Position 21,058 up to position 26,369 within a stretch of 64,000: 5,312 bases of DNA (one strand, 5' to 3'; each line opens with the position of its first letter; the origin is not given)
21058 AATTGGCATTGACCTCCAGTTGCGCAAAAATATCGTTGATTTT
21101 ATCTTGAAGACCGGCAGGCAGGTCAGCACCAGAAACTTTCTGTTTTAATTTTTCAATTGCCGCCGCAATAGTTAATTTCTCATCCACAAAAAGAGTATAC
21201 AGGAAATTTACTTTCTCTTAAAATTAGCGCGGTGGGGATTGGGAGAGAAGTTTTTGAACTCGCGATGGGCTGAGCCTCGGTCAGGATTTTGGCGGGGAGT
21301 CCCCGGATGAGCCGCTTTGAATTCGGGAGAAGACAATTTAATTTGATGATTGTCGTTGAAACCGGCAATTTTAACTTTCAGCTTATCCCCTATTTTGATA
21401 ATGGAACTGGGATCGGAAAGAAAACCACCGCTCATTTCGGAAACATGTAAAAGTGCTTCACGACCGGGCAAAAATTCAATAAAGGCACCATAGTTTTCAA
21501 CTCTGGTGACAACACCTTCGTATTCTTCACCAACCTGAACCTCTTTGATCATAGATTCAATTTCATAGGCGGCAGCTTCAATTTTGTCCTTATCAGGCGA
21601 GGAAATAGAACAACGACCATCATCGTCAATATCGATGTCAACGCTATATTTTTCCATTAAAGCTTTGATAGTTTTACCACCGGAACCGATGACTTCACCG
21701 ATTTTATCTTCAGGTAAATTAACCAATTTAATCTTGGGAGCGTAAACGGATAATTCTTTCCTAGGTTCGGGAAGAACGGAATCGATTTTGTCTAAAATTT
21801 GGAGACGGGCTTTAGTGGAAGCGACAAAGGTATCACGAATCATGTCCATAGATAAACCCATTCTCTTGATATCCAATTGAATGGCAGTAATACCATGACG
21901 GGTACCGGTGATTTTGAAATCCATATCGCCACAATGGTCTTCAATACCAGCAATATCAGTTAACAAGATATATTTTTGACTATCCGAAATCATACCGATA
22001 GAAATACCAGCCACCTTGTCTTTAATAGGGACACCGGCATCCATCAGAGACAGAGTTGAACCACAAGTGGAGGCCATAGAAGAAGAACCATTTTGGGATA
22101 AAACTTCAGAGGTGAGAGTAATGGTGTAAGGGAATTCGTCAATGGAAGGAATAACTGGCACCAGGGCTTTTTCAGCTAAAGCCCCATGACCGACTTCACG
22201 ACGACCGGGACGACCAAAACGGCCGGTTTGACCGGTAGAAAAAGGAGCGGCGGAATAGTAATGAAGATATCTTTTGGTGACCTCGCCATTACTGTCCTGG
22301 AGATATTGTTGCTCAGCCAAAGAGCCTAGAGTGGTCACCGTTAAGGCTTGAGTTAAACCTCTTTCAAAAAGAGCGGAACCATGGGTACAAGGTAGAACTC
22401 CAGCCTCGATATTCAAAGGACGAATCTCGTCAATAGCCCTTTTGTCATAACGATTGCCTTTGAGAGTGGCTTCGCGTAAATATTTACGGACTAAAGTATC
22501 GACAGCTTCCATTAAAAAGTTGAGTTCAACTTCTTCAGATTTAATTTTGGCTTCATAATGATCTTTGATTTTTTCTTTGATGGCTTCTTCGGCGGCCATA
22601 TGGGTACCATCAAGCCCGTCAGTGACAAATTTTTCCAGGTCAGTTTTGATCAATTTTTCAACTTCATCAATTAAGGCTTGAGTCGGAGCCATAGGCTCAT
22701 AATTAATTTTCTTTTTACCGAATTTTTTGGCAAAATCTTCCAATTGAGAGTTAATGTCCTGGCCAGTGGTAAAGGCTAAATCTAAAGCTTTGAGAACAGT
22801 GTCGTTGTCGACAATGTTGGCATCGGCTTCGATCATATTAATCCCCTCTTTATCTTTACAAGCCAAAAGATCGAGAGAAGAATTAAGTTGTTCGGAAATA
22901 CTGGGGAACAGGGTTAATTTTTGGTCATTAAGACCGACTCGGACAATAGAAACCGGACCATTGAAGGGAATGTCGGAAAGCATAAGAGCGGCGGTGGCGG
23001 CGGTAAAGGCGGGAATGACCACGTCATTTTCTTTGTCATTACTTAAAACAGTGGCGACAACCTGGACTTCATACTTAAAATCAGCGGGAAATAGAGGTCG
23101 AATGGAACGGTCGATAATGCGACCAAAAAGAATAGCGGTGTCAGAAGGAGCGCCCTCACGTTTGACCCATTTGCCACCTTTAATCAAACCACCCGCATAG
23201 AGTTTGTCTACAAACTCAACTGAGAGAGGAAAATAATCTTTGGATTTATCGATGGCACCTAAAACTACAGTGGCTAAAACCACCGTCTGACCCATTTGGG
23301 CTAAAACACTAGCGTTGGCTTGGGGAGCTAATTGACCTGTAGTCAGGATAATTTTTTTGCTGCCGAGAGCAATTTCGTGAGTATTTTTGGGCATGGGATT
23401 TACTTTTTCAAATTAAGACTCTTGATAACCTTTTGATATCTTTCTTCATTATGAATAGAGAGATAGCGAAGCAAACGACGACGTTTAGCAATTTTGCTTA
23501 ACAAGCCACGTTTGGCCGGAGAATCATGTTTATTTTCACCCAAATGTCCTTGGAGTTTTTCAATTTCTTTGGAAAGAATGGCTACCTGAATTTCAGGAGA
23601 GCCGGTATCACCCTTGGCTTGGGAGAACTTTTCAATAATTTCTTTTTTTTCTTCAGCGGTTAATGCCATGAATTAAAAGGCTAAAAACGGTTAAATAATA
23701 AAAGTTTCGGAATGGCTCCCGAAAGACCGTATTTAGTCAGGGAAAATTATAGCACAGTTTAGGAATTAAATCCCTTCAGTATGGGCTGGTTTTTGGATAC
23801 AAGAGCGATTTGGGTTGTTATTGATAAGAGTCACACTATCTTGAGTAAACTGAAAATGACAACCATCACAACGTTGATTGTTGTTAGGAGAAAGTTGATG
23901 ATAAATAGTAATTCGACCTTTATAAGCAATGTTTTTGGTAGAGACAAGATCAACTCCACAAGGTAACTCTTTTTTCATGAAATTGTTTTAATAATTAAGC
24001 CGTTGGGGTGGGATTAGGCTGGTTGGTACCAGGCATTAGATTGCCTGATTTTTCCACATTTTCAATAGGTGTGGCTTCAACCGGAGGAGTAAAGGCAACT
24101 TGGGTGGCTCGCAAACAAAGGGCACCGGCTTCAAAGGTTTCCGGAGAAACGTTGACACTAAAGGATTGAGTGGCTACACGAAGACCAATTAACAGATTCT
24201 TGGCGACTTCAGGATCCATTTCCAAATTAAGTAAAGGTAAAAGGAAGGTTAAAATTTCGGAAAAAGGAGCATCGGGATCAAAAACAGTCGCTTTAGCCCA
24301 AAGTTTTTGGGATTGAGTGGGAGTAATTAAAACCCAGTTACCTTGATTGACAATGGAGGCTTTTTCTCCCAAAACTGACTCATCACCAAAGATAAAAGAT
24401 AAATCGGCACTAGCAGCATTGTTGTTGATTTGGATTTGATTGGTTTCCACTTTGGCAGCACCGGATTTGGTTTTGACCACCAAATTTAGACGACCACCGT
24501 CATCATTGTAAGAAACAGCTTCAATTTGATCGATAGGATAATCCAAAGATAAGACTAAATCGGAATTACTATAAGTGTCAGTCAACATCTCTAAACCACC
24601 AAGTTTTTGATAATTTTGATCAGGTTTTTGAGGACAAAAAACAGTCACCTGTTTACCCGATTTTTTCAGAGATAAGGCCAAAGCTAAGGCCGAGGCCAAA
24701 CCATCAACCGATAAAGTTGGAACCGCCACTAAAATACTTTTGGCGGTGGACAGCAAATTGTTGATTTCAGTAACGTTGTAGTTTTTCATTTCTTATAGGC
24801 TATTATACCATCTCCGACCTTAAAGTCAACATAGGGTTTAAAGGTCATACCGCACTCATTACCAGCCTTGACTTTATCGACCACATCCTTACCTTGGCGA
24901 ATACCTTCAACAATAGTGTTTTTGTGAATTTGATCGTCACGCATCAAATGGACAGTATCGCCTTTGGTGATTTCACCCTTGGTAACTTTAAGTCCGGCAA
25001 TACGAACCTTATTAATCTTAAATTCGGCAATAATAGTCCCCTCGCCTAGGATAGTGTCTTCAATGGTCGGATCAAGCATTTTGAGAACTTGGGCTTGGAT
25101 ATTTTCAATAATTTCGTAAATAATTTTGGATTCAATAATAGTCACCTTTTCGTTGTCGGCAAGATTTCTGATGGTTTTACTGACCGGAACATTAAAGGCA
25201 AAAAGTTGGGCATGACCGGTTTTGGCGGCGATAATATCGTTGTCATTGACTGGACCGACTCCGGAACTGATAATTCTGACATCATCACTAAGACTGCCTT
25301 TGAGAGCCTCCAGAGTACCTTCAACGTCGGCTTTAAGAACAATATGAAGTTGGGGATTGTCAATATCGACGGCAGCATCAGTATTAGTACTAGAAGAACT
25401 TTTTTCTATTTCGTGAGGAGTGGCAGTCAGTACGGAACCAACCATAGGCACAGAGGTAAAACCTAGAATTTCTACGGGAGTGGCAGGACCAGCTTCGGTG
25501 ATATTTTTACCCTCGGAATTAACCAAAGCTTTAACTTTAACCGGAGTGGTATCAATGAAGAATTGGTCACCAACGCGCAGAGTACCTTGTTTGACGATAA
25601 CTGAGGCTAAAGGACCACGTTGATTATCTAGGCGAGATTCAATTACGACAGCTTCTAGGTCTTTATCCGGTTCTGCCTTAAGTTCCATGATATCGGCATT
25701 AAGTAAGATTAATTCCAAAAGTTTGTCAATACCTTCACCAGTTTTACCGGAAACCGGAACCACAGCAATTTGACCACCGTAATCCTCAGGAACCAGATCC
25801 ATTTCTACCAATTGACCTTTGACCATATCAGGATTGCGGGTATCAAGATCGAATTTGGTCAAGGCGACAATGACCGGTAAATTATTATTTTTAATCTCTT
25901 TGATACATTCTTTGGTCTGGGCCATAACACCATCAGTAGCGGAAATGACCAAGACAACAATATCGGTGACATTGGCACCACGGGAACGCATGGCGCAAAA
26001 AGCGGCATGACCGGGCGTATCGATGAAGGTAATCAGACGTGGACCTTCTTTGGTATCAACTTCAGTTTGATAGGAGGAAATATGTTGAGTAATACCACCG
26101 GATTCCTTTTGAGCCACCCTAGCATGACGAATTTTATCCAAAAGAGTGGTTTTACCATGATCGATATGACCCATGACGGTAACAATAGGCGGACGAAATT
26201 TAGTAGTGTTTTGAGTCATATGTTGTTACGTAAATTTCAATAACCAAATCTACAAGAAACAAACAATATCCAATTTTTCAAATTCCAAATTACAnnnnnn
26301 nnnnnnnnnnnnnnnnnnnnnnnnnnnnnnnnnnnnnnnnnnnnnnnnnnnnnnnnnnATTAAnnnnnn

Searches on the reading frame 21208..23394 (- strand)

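Call 28: search_protein_families(library=pfam, proteins=[window:21208-23394:-], max_evalue=0.01)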
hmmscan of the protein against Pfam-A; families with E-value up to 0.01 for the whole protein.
window:21208-23394:- (728 aa): 4 families
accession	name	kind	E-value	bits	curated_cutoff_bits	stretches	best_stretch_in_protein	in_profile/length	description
PF01138.27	RNase_PH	-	1.2e-49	168.5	25.5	2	13-143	3-130/130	3' exoribonuclease family, domain 1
PF00575.29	S1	-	1.3e-13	51.6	22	1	619-688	2-72/74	S1 RNA binding domain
PF00013.35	KH_1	-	2.1e-11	43.8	21.5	1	558-613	4-65/66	KH domain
PF03725.20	RNase_PH_C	-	3.7e-11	43.3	20.8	2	146-208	1-65/67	3' exoribonuclease family, domain 2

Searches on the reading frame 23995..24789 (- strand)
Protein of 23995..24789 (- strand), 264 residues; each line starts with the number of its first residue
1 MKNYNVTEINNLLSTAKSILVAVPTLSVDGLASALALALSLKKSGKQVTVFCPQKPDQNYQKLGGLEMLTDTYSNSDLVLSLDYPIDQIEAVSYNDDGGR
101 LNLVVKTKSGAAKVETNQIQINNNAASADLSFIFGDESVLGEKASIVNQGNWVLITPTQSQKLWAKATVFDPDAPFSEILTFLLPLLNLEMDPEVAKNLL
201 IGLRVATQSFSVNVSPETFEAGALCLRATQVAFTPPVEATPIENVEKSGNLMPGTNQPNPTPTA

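Call 28: search_protein_families(library=pfam, proteins=[window:23995-24789:-], max_evalue=0.01)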
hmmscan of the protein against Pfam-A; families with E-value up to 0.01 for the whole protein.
window:23995-24789:- (264 aa): 1 family
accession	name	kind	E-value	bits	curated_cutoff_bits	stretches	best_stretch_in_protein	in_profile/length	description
PF14336.11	GLUCM-like_C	-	0.0092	15.9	27.9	0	28-58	53-83/291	D-glutamate cyclase-like, C-terminal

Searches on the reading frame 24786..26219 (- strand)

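Call 28: search_protein_families(library=pfam, proteins=[window:24786-26219:-], max_evalue=0.01)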
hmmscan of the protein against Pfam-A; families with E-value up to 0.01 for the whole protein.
window:24786-26219:- (477 aa): 12 families
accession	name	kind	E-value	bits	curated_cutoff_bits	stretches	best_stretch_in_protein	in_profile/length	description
PF00009.33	GTP_EFTU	-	2.3e-35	122.3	26.5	1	12-172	5-183/188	Elongation factor Tu GTP binding domain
PF11987.13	IF-2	-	4.4e-24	85.1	27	1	278-375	13-117/117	Translation-initiation factor 2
PF22042.2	EF-G_D2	-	7.3e-23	80.9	27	1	188-266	2-83/84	Elongation factor G domain 2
PF01926.29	MMR_HSR1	-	7.8e-10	39.3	21.9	1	13-122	2-113/113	50S ribosome-binding GTPase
PF03144.31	GTP_EFTU_D2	-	1.2e-07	32.5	30.3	1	406-461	2-59/73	Elongation factor Tu domain 2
PF00071.28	Ras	-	0.00016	21.8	21.6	1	14-128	3-119/162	Ras family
PF03193.22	RsgA_GTPase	-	0.00023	21.5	30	0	82-171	21-104/174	RsgA GTPase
PF00350.29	Dynamin_N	-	0.00036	21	27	0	13-48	1-36/168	Dynamin family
PF08477.19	Roc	-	0.00039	21.1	27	1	13-124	2-119/119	Ras of Complex, Roc, domain of DAPkinase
PF10662.15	PduV-EutP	-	0.0013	19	21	1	13-169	4-139/143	Ethanolamine utilisation - propanediol utilisation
PF02421.24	FeoB_N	-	0.0021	18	27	1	13-169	3-154/156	Ferrous iron transport protein B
PF09439.16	SRPRB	-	0.0074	16.1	25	0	11-137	4-134/178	Signal recognition particle receptor beta subunit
